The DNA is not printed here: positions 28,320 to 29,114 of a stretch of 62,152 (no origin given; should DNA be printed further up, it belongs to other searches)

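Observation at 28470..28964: Flp/Tad-type prepilin-like segment encoded between terminase and portal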

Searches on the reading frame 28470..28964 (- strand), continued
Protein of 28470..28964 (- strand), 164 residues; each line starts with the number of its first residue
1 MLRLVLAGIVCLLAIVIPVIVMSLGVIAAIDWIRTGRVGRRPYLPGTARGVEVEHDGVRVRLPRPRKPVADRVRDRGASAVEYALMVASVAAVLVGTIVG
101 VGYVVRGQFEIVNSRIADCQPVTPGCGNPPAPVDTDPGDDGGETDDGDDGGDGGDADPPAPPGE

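Call 36: search_protein_families(library=pfam, proteins=[P0047, P0160, P0161, P0162, P0042, P0045, P0163, P0166, P0177, P0232], max_evalue=0.1)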
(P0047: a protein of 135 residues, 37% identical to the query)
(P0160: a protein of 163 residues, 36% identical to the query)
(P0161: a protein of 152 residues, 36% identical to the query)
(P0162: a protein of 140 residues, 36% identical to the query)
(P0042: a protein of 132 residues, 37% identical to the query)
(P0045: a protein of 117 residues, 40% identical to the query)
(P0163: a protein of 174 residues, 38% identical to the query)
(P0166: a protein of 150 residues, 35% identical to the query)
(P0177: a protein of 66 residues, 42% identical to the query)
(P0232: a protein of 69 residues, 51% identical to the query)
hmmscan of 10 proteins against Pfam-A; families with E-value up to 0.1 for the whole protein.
P0047 (135 aa): 1 family
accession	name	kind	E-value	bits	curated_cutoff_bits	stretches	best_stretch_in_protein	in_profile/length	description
PF04964.19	Flp_Fap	-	2.3e-10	40.5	32.2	1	66-102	4-40/46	Flp/Fap pilin component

P0160 (163 aa): 4 families
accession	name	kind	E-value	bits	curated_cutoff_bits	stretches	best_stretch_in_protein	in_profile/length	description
PF04964.19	Flp_Fap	-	1.6e-08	34.6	32.2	1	93-130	6-43/46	Flp/Fap pilin component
PF05425.18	CopD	-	0.0048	17.7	32.1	0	27-63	42-78/105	Copper resistance protein D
PF13440.11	Polysacc_synt_3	-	0.021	14.5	23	1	25-58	119-150/293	Polysaccharide biosynthesis protein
PF18920.5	DUF5671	-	0.095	13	28.4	0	20-61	31-72/132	Domain of unknown function (DUF5671)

P0161 (152 aa): 4 families
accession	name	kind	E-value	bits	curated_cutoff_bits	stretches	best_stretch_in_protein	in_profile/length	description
PF04964.19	Flp_Fap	-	2.4e-08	34.1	32.2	1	68-106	5-43/46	Flp/Fap pilin component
PF18920.5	DUF5671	-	0.037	14.4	28.4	0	13-44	46-71/132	Domain of unknown function (DUF5671)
PF04021.17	Class_IIIsignal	-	0.058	13.8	23.7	1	73-90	6-23/27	Class III signal peptide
PF19706.4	DUF6203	-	0.092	13.1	26.7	0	19-48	20-49/54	Family of unknown function (DUF6203)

P0162 (140 aa): 4 families
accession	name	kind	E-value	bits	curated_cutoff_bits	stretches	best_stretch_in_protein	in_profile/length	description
PF04964.19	Flp_Fap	-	4.6e-10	39.6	32.2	1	73-110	5-42/46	Flp/Fap pilin component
PF19706.4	DUF6203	-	0.021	15.2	26.7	1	11-39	12-40/54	Family of unknown function (DUF6203)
PF05767.17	Pox_A14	-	0.054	14.1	27.7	0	79-113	40-74/93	Poxvirus virion envelope protein A14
PF10766.14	AcrZ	-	0.063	13.3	26.2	0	83-102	13-32/48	Multidrug efflux pump-associated protein AcrZ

P0042 (132 aa): 2 families
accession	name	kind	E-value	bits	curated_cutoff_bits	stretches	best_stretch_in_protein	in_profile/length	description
PF04964.19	Flp_Fap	-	5.2e-07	29.8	32.2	1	59-91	6-38/46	Flp/Fap pilin component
PF02038.21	ATP1G1_PLM_MAT8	-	0.027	14.3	26.9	0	8-35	12-39/48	ATP1G1/PLM/MAT8 family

P0045 (117 aa): 2 families
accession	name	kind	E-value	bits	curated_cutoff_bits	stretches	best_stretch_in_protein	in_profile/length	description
PF04964.19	Flp_Fap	-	1.7e-09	37.7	32.2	1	60-95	6-41/46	Flp/Fap pilin component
PF11374.13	DUF3176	-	0.018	15.7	27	1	5-93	29-104/105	Protein of unknown function (DUF3176)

P0163 (174 aa): 10 families
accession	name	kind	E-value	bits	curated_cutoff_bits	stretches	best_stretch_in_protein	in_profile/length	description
PF04964.19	Flp_Fap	-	4.1e-22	78.1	32.2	2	16-57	3-44/46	Flp/Fap pilin component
PF14029.11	DUF4244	-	8.9e-06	25.5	27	2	111-141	5-33/54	Protein of unknown function (DUF4244)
PF17647.6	DUF5518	-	0.00085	19.9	27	0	118-153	45-80/116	Family of unknown function (DUF5518)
PF23600.1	DUF7139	-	0.0084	16.2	30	0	6-51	4-49/150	Domain of unknown function (DUF7139)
PF18920.5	DUF5671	-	0.025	14.9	28.4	0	24-56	3-35/132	Domain of unknown function (DUF5671)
PF11239.13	DUF3040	-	0.036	14.8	24.7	0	114-150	28-69/84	Protein of unknown function (DUF3040)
PF04021.17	Class_IIIsignal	-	0.046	14.1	23.7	0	121-140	6-25/27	Class III signal peptide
PF18181.6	SLATT_1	-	0.075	13.5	26.3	0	10-59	13-61/122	SMODS and SLOG-associating 2TM effector domain 1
PF19297.4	QcrA_N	-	0.084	12.7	27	0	13-44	45-76/222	QcrA subunit N-terminal region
PF15099.11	PIRT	-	0.089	13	30.6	0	11-62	28-77/128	Phosphoinositide-interacting protein family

P0166 (150 aa): 4 families
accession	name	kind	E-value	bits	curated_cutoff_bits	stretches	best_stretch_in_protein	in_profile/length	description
PF04964.19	Flp_Fap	-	2.4e-17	62.9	32.2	2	28-65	4-41/46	Flp/Fap pilin component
PF14029.11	DUF4244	-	1.9e-05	24.5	27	2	24-64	5-46/54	Protein of unknown function (DUF4244)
PF05425.18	CopD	-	0.00021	22.1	32.1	0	112-147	24-61/105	Copper resistance protein D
PF18920.5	DUF5671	-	0.032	14.5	28.4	1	20-66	63-109/132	Domain of unknown function (DUF5671)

P0177 (66 aa): 4 families
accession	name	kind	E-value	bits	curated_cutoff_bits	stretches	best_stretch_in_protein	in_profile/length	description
PF04964.19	Flp_Fap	-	5.1e-10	39.4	32.2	1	15-52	6-43/46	Flp/Fap pilin component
PF14029.11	DUF4244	-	0.002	17.9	27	1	8-38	4-37/54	Protein of unknown function (DUF4244)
PF10766.14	AcrZ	-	0.0061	16.6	26.2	1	25-51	14-39/48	Multidrug efflux pump-associated protein AcrZ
PF01219.24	DAGK_prokar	-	0.037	14.3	22.3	1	6-36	73-99/102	Prokaryotic diacylglycerol kinase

P0232 (69 aa): 5 families
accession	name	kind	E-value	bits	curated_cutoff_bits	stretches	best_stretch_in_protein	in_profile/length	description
PF04964.19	Flp_Fap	-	1.8e-09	37.7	32.2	1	15-52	6-43/46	Flp/Fap pilin component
PF14029.11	DUF4244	-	0.0026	17.6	27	1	9-39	5-38/54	Protein of unknown function (DUF4244)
PF05767.17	Pox_A14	-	0.032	14.8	27.7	1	19-58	39-77/93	Poxvirus virion envelope protein A14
PF10766.14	AcrZ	-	0.055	13.5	26.2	1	24-43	13-32/48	Multidrug efflux pump-associated protein AcrZ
PF10060.15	DUF2298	-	0.083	12.3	27.8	1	18-55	131-168/488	Uncharacterized membrane protein (DUF2298)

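Call 37: find_encoding_contigs(protein=P0177, flank=9000, max_places=1)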
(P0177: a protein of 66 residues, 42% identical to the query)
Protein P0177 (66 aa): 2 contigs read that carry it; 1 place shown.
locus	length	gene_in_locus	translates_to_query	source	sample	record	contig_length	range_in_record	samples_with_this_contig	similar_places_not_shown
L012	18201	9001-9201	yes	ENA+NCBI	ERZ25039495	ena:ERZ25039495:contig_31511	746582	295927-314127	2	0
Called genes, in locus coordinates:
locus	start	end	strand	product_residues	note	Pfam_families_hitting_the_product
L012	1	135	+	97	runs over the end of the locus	-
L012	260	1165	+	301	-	-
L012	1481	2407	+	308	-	-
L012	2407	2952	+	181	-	PF00482:T2SSF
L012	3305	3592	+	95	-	PF00482:T2SSF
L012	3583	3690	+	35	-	-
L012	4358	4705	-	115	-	-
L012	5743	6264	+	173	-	-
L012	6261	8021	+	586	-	PF07730:HisKA_3, PF02518:HATPase_c (weak)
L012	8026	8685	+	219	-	PF00072:Response_reg, PF00196:GerE, PF08281:Sigma70_r4_2 (weak)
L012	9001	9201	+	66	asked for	PF04964:Flp_Fap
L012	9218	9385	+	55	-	PF04964:Flp_Fap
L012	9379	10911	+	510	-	-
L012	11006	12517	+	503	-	-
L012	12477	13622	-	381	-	PF13439:Glyco_transf_4, PF00534:Glycos_transf_1, PF13692:Glyco_trans_1_4, PF13524:Glyco_trans_1_2 (weak)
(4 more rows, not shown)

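Call 38: find_encoding_contigs(protein=P0045, flank=6000, max_places=1)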
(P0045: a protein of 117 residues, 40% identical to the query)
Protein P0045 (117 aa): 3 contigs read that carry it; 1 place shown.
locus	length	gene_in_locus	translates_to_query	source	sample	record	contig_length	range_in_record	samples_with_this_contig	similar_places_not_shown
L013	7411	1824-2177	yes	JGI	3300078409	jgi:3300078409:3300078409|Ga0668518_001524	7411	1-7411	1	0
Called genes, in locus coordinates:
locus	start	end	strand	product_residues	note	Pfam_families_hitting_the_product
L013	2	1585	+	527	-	?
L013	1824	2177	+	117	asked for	PF04964:Flp_Fap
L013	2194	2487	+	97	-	-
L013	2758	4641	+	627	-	-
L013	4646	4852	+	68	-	-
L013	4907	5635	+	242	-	PF06810:Phage_scaffold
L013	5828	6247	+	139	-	PF02924:HDPD (weak)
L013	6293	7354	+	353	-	PF03864:Phage_cap_E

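Call 49: search_dna_similar(query=P0162, collection=phages, mode=protein, max_evalue=1, max_rows=20)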
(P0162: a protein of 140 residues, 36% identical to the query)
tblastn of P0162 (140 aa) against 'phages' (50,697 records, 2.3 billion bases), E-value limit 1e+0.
No match.

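Call 50: search_dna_similar(query=P0232, collection=plasmids, mode=protein, max_evalue=0.001, max_rows=15)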
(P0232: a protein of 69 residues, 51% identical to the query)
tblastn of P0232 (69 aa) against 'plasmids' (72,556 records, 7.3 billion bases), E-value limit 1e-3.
No match.

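Call 52: find_related_loci(query=A2, collection=viral_contigs, flank=5000)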
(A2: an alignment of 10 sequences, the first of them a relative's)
Query A2 (164 aa) in viral_contigs; peptide patterns used: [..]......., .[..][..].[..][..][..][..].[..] (x = any residue, [..] = any of these).
137 stretches matched a pattern, but none encodes a relative of the query by tblastn (E <= 1e-3).

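Call 54: find_related_loci(query=A3, collection=viral_contigs, flank=5000)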
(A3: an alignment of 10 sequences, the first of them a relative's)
Query A3 (140 aa) in viral_contigs; peptide patterns used: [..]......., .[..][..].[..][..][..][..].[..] (x = any residue, [..] = any of these).
137 stretches matched a pattern, but none encodes a relative of the query by tblastn (E <= 1e-3).

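Call 66: predict_structure(alignment_id=A2)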
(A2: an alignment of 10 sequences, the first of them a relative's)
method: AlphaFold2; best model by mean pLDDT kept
length: 164 residues; sequences in the alignment: 10
mean_pLDDT: 68.9   pTM: 0.33
mean pLDDT of the five models: 68.9, 66.6, 66.5, 66.2, 64.4
residues with pLDDT >= 90: 10; 70-90: 67; 50-70: 69; < 50: 18
segments of 3 or more residues with pLDDT < 50: 41-44, 46-55
pLDDT, mean of each block of 10 residues (from residue 1): 87 86 88 70 48 51 54 60 87 90 86 73 57 55 52 61 64
secondary structure, 60 per line:
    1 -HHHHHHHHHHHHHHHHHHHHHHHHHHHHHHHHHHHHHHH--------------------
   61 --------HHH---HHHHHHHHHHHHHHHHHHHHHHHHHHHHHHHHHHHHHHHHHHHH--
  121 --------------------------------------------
elements in order: H2-40 H75-118

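Call 67: search_solved_structures(query=A2, max_evalue=1, show_alignments=3)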
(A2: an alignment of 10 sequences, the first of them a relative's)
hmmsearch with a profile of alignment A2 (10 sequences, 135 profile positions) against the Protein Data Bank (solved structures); distinct sequences matched with E-value up to 1: 2.
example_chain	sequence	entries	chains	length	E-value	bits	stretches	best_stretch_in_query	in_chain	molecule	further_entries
8u1k_A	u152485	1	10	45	5e-09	39.3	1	68-109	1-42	PilA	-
8u2b_A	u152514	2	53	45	6.1e-08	35.7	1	68-109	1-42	Flp family type IVb pilin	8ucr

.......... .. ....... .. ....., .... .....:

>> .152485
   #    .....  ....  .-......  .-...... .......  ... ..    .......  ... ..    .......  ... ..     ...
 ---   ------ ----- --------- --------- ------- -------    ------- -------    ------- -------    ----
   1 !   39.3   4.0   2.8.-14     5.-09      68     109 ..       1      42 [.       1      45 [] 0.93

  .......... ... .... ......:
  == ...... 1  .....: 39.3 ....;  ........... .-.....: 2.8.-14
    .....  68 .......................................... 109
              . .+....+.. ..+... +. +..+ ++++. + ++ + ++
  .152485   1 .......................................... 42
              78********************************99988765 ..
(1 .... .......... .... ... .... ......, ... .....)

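Call 68: search_solved_structures(query=P0001, max_evalue=10, show_alignments=2)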
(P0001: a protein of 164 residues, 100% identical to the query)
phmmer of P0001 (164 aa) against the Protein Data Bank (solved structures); distinct sequences matched with E-value up to 10: 2.
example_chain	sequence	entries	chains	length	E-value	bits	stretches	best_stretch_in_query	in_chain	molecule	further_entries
7uz3_B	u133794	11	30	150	0.14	15.3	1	34-122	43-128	Glycophorin-A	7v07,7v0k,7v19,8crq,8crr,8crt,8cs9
8u1k_A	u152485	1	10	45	0.84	12.7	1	78-114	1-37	PilA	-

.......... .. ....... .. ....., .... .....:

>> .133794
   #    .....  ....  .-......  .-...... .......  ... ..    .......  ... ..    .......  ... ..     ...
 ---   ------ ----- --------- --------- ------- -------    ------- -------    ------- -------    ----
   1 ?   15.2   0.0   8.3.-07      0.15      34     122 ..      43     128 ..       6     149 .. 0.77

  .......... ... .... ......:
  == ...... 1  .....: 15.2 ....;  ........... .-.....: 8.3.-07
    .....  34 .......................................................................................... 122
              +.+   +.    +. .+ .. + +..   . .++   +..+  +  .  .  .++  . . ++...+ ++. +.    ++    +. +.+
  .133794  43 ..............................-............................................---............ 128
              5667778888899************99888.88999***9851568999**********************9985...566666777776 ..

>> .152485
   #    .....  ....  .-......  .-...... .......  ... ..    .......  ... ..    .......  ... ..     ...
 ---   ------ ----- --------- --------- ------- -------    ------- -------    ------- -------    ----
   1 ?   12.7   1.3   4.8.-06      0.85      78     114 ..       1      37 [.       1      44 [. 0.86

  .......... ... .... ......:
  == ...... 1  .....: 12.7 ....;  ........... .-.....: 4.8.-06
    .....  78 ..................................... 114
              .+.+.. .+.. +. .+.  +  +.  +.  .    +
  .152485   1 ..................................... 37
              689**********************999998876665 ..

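Call 85: search_protein_families(library=phrogs, proteins=[P0047, P0162, P0161, P0045, P0232, P0177], max_evalue=0.1)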
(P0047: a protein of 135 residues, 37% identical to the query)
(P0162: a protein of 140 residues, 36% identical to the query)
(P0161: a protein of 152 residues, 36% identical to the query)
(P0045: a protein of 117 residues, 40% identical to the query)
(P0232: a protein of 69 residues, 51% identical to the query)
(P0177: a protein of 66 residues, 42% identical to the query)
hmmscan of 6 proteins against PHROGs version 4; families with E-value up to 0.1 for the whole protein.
P0047 (135 aa): 1 family
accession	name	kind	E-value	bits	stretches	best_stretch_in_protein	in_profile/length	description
phrog_7885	-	unknown function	0.073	14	0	1-36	1-36/83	-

P0162 (140 aa): 0 families

P0161 (152 aa): 0 families

P0045 (117 aa): 0 families

P0232 (69 aa): 1 family
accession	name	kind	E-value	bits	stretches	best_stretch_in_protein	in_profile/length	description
phrog_28873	-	unknown function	0.00094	20.2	1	20-58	65-104/157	-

P0177 (66 aa): 2 families
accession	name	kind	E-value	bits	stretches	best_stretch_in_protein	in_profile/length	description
phrog_28873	-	unknown function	0.011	16.7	1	21-57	66-103/157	-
phrog_32056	-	unknown function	0.061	14.1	1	30-61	13-44/221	-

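Call 86: search_protein_families(library=ncbifam, proteins=[P0047, P0162, P0161, P0045, P0232, P0177], max_evalue=0.1)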
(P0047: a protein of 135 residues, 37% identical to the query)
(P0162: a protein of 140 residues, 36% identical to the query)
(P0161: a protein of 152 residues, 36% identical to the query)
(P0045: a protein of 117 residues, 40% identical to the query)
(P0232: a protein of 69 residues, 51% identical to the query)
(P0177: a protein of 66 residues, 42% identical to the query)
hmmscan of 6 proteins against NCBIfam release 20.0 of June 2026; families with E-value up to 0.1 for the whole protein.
P0047 (135 aa): 0 families

P0162 (140 aa): 0 families

P0161 (152 aa): 0 families

P0045 (117 aa): 1 family
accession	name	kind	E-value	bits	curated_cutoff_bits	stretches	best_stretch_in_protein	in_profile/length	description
NF035941.1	GBS_alph_likeN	equivalog_domain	0.082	12.4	250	0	74-112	28-65/225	alpha-like surface protein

P0232 (69 aa): 3 families
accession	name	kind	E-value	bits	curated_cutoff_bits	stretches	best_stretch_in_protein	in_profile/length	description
NF045549.1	GGPPsyn_IdsB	equivalog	0.035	13.2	475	1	17-61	183-227/346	geranylgeranyl diphosphate synthase IdsB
NF035941.1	GBS_alph_likeN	equivalog_domain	0.053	13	250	1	29-63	28-61/225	alpha-like surface protein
NF006587.0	PRK09116.1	equivalog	0.065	12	470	1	14-58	127-167/408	beta-ketoacyl-ACP synthase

P0177 (66 aa): 1 family
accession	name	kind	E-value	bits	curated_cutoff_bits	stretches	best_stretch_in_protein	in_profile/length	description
NF007077.0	PRK09528.1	subfamily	0.025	13.1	429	1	3-51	131-179/421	galactoside permease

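Call 94: fold_search(model_id=the predicted structure, library=pdb)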
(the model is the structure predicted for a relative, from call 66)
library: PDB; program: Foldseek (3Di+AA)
matches with E <= 10: 0; with E <= 0.001: 0
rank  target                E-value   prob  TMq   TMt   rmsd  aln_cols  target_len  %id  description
